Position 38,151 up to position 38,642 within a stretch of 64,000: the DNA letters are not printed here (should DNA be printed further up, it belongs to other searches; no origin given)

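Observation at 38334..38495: Textbook type-I dockerin at the C-terminus of an FG-GAP/ASPIC-UnbV protein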

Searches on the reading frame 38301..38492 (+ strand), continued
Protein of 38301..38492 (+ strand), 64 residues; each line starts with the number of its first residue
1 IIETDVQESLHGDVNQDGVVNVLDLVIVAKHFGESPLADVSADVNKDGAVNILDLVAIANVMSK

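Call 86: find_encoding_contigs(protein=P0416, flank=10000, max_places=2)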
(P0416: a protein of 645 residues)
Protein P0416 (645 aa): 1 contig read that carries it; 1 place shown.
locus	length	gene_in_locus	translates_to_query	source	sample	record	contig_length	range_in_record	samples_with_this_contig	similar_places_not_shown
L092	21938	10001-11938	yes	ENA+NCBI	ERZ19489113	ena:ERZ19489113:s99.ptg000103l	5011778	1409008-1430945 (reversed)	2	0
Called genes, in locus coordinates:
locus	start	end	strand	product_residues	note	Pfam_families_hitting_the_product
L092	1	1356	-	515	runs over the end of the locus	PF01011:PQQ (faint), PF13360:PQQ_2, PF13570:Beta-prop_ACSF4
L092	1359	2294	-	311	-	-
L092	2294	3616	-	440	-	PF01011:PQQ (faint), PF13360:PQQ_2, PF13570:Beta-prop_ACSF4, PF13360:PQQ_2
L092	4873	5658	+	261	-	PF00963:Cohesin, PF18962:Por_Secre_tail (faint), PF13860:FlgD_ig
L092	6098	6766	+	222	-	PF00963:Cohesin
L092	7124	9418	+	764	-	PF00963:Cohesin, PF00404:Dockerin_1 (faint), PF03781:FGE-sulfatase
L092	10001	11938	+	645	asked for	PF00963:Cohesin, PF00404:Dockerin_1 (faint), PF03781:FGE-sulfatase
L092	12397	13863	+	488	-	PF00963:Cohesin, PF00404:Dockerin_1 (faint), PF03781:FGE-sulfatase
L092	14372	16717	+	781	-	PF00963:Cohesin, PF00404:Dockerin_1 (faint), PF03781:FGE-sulfatase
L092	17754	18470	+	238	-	PF03781:FGE-sulfatase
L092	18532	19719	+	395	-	PF00730:HhH-GPD, PF00293:NUDIX, PF14815:NUDIX_4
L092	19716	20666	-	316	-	PF00248:Aldo_ket_red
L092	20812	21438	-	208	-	PF06439:3keto-disac_hyd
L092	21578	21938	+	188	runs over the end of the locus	PF05685:Uma2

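Call 87: search_protein_families(library=pfam, proteins=[L092:4873-5658:+, L092:6098-6766:+, L092:7124-9418:+, L092:12397-13863:+, L092:14372-16717:+], max_evalue=0.01)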
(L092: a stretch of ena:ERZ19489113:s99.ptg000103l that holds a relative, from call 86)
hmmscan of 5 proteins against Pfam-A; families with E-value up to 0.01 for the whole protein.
L092:4873-5658:+ (261 aa): 4 families
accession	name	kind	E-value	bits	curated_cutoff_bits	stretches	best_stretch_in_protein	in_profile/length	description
PF00963.24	Cohesin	-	9.6e-11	42.5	24.1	1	36-134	7-117/139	Cohesin domain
PF13860.13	FlgD_ig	-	8e-09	35.8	27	1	185-248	16-75/79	FlgD Ig-like domain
PF18962.6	Por_Secre_tail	-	0.00016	22.4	27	1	173-259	2-75/75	Secretion system C-terminal sorting domain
PF13585.12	CHU_C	-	0.0015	19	27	0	218-248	42-72/86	CHU_C Type IX secretion signal domain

L092:6098-6766:+ (222 aa): 1 family
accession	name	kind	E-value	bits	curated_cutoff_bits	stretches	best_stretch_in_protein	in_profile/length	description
PF00963.24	Cohesin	-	2.1e-11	44.6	24.1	1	102-209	7-119/139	Cohesin domain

L092:7124-9418:+ (764 aa): 5 families
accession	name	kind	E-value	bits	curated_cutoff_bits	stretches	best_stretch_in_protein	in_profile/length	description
PF03781.23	FGE-sulfatase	-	6.1e-124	413.2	23.3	2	513-760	3-255/255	Sulfatase-modifying factor enzyme 1-like domain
PF00404.24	Dockerin_1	-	4.4e-11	43.2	22.9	2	152-184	24-56/57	Dockerin type I domain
PF00963.24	Cohesin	-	1.6e-10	41.8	24.1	1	38-156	8-137/139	Cohesin domain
PF00036.39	EF-hand_1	-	0.0033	17.3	25.4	0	164-183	9-28/29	EF hand domain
PF25442.1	Ubiquitin_RHG40_C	-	0.0038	18.2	27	0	670-694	63-86/100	RHG40-like, C-terminal ubiquitin-like domain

L092:12397-13863:+ (488 aa): 5 families
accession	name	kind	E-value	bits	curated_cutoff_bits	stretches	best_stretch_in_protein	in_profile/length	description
PF03781.23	FGE-sulfatase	-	2.6e-70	237.4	23.3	1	237-483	3-255/255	Sulfatase-modifying factor enzyme 1-like domain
PF00404.24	Dockerin_1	-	1.1e-11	45.2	22.9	2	147-185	23-56/57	Dockerin type I domain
PF00963.24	Cohesin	-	2.5e-10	41.1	24.1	1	41-157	10-137/139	Cohesin domain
PF00036.39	EF-hand_1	-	0.0015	18.4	25.4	0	165-184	9-28/29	EF hand domain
PF13405.12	EF-hand_6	-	0.0041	17.2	25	0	164-186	8-30/30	EF-hand domain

L092:14372-16717:+ (781 aa): 4 families
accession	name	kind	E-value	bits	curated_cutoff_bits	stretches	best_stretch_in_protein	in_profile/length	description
PF03781.23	FGE-sulfatase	-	1.4e-131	438.2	23.3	2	236-490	3-255/255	Sulfatase-modifying factor enzyme 1-like domain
PF00404.24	Dockerin_1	-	5.8e-11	42.9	22.9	2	153-184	25-56/57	Dockerin type I domain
PF00963.24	Cohesin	-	1.6e-09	38.5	24.1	1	38-157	8-138/139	Cohesin domain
PF00036.39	EF-hand_1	-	0.0041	17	25.4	0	164-183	9-28/29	EF hand domain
